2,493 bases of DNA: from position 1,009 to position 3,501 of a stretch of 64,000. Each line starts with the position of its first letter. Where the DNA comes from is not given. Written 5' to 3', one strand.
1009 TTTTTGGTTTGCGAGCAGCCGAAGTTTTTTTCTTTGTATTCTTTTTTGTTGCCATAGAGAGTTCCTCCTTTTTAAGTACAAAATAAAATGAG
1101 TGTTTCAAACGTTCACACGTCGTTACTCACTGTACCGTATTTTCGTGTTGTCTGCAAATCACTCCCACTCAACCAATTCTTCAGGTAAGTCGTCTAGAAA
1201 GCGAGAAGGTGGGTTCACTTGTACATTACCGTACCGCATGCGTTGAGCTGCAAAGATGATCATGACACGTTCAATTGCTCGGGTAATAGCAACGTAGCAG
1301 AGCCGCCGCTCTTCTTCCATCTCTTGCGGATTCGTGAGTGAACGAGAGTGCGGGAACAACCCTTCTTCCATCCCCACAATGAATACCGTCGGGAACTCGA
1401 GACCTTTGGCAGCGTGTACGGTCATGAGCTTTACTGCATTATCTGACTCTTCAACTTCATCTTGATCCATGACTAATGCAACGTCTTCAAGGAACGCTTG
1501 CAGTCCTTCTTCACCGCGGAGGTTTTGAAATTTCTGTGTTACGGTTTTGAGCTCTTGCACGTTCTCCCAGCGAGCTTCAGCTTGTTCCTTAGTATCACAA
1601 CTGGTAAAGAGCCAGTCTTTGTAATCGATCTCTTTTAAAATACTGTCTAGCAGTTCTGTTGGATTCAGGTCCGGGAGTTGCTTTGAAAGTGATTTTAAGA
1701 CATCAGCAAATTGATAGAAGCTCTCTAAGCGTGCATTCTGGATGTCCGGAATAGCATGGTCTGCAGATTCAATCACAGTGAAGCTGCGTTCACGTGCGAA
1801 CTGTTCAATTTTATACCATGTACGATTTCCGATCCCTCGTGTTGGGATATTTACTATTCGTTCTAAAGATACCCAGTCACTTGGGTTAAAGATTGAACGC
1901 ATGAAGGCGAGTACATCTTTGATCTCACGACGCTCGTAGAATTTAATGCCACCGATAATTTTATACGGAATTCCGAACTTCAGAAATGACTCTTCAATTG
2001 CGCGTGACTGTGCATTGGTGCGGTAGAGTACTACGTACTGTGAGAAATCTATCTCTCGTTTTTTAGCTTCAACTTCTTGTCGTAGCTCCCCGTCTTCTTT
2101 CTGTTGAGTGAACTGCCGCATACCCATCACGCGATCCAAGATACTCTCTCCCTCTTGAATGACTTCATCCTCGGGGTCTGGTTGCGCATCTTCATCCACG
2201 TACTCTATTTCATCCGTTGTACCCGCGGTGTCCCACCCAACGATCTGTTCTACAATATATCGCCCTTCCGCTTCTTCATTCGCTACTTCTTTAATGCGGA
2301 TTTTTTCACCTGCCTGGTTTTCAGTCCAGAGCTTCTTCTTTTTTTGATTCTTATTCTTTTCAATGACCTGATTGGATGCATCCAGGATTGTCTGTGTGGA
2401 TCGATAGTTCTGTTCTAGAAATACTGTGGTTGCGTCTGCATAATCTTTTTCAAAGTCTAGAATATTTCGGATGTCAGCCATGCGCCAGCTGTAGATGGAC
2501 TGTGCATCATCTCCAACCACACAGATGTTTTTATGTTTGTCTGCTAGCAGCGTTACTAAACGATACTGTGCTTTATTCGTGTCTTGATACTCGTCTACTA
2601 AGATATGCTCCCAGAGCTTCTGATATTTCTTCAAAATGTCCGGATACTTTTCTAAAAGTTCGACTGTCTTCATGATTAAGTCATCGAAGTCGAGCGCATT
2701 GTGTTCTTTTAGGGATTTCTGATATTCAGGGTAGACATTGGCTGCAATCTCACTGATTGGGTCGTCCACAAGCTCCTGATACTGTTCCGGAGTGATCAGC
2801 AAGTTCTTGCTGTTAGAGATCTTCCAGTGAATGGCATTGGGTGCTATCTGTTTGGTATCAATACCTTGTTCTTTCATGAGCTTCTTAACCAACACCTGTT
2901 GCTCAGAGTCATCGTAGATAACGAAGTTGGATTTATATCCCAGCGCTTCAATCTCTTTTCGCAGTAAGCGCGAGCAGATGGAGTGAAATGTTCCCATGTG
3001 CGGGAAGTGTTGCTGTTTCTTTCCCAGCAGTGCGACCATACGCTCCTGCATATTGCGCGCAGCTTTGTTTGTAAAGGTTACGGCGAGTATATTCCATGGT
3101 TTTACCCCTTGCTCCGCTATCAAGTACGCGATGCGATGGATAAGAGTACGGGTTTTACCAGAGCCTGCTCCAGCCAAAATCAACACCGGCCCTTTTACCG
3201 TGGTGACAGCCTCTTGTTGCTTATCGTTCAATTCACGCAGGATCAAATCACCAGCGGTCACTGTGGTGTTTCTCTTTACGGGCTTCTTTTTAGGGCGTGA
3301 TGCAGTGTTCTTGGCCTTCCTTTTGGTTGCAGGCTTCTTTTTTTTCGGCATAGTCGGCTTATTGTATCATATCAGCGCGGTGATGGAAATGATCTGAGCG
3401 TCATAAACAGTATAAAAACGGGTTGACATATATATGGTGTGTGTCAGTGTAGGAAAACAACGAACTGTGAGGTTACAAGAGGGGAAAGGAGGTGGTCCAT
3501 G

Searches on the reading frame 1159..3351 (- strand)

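Call 57: search_protein_families(library=pfam, proteins=[window:1159-3351:-], max_evalue=0.001)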
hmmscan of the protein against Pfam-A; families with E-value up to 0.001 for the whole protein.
window:1159-3351:- (730 aa): 7 families
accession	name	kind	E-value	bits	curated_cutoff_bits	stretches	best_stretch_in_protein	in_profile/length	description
PF00580.27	UvrD-helicase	-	2.8e-96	322.8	23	1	41-304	1-270/271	UvrD/REP helicase N-terminal domain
PF13361.12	UvrD_C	-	5.5e-75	253.4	25.6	2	396-701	34-348/350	UvrD-like helicase C-terminal domain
PF13245.12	AAA_19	-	4e-24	85.7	25.1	1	45-288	1-132/134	AAA domain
PF13538.12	UvrD_C_2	-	2.9e-10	40.3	27.4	1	642-699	4-52/52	UvrD-like helicase C-terminal domain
PF01443.25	Viral_helicase1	-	4.7e-08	33.6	21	0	585-699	122-227/228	Viral superfamily 1 RNA helicase core domain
PF13604.12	AAA_30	-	5.5e-07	29.9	27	1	40-104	1-65/191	AAA domain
PF13087.12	AAA_12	-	0.00036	20.6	27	0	580-699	67-191/195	AAA domain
